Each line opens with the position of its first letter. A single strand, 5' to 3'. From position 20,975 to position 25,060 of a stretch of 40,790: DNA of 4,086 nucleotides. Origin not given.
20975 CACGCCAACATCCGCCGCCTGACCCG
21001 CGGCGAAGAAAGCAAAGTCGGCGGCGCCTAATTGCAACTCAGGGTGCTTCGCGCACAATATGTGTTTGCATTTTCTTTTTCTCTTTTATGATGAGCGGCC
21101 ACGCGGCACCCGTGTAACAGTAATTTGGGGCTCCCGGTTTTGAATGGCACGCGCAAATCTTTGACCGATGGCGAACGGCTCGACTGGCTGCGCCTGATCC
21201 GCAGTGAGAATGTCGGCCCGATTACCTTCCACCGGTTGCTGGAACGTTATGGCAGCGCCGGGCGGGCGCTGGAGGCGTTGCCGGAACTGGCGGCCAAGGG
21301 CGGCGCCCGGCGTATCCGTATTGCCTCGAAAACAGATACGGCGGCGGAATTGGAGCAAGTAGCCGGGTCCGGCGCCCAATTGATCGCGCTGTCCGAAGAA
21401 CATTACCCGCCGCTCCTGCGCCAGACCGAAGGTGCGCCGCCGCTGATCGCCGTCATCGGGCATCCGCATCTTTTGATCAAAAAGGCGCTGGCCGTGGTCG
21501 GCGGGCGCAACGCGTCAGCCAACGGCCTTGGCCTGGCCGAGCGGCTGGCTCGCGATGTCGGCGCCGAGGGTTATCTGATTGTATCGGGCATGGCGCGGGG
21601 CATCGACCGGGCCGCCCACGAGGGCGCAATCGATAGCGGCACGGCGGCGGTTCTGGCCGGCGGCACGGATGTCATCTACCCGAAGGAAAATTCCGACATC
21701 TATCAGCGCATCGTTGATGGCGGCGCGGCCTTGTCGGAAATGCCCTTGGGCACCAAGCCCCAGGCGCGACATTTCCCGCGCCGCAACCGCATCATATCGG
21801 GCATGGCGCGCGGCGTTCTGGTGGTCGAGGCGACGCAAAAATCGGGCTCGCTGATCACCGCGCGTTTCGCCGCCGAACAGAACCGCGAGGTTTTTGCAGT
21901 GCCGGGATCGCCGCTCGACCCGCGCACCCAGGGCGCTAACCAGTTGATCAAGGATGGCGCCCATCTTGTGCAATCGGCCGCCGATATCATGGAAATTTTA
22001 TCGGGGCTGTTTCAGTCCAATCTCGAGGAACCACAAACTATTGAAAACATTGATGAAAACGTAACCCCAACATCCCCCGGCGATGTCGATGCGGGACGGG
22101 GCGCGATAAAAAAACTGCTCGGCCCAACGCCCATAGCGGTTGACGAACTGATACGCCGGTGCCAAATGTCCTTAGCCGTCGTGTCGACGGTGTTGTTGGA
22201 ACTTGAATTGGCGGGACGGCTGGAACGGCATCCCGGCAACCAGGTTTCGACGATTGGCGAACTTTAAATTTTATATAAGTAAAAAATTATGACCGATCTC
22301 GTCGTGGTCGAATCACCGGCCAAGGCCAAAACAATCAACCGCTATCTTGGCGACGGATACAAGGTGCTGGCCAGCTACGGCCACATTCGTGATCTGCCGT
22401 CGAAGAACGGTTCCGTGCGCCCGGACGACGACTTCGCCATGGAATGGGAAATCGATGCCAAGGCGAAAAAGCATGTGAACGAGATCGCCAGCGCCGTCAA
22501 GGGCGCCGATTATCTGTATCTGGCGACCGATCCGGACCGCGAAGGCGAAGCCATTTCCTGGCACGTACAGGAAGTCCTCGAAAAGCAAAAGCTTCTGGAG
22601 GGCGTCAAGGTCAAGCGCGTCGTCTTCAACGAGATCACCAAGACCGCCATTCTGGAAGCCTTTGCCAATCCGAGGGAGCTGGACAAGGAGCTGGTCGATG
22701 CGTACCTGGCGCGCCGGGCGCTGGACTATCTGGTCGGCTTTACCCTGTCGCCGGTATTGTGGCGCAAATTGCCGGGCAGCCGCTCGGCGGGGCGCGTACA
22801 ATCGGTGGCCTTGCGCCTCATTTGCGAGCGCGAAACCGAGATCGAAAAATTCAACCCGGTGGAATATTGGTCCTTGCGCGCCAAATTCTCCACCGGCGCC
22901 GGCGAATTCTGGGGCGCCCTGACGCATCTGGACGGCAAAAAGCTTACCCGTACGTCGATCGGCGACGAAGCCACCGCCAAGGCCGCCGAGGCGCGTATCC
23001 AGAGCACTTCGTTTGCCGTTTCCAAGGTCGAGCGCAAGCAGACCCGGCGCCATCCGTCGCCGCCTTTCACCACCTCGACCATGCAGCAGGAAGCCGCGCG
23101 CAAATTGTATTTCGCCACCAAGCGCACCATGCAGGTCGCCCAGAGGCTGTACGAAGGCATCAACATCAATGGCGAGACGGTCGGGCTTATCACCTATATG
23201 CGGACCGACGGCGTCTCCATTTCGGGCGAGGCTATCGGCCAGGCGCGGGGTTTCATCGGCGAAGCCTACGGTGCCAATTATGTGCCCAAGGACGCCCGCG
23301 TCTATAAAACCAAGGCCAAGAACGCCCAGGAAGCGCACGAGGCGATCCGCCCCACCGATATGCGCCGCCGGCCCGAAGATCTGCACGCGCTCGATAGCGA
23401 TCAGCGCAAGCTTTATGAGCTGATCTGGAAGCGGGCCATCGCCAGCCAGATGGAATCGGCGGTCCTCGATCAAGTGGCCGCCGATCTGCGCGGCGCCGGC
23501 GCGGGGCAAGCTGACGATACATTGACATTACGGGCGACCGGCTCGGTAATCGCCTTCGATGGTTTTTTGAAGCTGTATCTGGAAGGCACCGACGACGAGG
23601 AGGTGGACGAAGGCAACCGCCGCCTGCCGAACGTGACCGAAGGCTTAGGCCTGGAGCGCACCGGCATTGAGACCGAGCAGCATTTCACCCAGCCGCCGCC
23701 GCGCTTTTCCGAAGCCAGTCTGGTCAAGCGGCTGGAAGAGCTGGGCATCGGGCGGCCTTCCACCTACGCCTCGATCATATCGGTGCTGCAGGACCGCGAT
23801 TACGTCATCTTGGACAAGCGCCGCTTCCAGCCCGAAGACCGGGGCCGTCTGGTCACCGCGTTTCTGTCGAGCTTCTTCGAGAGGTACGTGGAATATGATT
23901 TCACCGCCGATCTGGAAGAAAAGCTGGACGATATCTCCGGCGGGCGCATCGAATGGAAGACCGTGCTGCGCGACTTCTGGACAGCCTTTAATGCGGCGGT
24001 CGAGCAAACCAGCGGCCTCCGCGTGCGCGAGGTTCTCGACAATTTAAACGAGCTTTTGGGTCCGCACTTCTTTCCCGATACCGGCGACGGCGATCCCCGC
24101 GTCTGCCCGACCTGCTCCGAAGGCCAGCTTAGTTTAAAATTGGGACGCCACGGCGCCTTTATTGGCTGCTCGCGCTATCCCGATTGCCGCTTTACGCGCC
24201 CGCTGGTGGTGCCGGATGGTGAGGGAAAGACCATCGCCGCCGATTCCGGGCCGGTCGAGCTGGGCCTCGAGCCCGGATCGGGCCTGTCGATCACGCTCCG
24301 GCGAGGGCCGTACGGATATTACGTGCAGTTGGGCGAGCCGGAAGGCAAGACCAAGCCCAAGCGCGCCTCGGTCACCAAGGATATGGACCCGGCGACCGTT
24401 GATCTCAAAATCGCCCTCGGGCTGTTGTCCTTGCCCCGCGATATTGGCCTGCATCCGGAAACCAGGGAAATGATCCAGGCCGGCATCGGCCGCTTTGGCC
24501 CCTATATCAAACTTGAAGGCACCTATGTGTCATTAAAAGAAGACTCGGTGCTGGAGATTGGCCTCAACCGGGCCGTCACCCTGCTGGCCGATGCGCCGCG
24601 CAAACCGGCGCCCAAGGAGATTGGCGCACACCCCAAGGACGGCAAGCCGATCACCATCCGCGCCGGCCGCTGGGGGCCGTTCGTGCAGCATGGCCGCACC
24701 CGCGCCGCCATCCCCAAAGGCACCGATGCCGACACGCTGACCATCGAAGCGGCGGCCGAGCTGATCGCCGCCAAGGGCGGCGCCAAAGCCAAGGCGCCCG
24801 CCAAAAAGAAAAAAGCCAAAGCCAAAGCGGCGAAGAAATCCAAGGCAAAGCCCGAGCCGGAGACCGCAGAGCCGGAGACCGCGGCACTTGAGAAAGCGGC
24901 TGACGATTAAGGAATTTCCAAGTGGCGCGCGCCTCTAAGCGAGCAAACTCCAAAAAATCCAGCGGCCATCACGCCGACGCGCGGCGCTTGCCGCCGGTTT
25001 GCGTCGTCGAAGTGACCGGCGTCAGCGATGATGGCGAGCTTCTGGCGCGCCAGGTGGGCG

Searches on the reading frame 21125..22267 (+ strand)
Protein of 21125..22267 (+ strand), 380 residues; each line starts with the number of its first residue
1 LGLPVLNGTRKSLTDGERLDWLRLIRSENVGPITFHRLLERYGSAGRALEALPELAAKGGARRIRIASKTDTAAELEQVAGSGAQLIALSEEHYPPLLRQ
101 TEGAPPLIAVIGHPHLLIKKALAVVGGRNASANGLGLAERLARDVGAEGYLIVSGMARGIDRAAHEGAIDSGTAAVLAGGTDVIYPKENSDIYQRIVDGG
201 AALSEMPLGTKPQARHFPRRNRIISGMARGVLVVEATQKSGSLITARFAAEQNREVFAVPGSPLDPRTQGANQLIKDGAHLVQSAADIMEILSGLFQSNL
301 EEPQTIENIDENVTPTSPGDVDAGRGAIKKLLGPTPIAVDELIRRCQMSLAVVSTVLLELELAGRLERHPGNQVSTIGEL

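Call 41: search_protein_families(library=pfam, proteins=[window:21125-22267:+], max_evalue=0.00001)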
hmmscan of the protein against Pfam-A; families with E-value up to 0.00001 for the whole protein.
window:21125-22267:+ (380 aa): 3 families
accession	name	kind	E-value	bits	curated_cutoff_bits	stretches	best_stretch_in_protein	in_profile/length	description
PF02481.21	DNA_processg_A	-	8.8e-70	234.6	29.6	1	82-283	5-211/212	DNA recombination-mediator protein A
PF21102.3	DprA_N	-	4.4e-27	94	22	1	16-77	2-63/64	DprA-like N-terminal HHH domain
PF17782.7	DprA_WH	-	2.2e-19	69.7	22.9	1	315-372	4-61/61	DprA winged helix domain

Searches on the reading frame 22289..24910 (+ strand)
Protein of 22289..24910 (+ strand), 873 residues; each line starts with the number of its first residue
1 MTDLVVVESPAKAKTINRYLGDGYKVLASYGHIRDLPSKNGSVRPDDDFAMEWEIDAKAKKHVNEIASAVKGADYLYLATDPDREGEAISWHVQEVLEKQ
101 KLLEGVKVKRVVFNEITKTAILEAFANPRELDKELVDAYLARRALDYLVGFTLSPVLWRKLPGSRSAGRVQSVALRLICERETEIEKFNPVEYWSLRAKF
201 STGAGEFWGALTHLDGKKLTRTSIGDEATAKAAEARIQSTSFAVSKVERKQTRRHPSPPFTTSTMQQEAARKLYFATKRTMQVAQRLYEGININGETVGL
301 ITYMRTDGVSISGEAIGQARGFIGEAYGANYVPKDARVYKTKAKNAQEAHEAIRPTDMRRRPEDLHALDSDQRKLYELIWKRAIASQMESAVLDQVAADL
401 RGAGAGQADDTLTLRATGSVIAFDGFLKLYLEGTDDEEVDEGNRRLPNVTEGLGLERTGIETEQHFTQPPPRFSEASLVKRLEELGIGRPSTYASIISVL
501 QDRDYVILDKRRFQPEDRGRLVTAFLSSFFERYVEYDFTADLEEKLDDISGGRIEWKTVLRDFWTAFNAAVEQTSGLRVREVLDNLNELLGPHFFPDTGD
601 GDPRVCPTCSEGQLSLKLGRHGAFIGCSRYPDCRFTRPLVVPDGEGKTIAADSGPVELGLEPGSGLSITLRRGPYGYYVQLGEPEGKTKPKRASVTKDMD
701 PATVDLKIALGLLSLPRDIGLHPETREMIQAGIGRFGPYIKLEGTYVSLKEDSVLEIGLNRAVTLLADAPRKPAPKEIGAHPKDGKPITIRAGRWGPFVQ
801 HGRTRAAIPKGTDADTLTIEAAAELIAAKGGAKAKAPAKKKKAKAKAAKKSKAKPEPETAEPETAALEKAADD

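Call 41: search_protein_families(library=pfam, proteins=[window:22289-24910:+], max_evalue=0.00001)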
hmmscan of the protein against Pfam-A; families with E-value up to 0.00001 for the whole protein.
window:22289-24910:+ (873 aa): 4 families
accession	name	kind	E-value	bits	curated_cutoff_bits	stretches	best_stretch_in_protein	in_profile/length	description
PF01131.25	Topoisom_bac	-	2.3e-119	399.5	35.1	1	131-560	2-410/411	DNA topoisomerase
PF13368.11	Toprim_C_rpt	-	2.2e-48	162.4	22.3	3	781-834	1-54/57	Topoisomerase C-terminal repeat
PF01751.28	Toprim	-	1e-21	77.3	23.1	1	4-116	2-96/96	Toprim domain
PF01396.24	Zn_ribbon_Top1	-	1.5e-13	50.7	32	1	605-639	3-36/39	Topoisomerase DNA binding C4 zinc finger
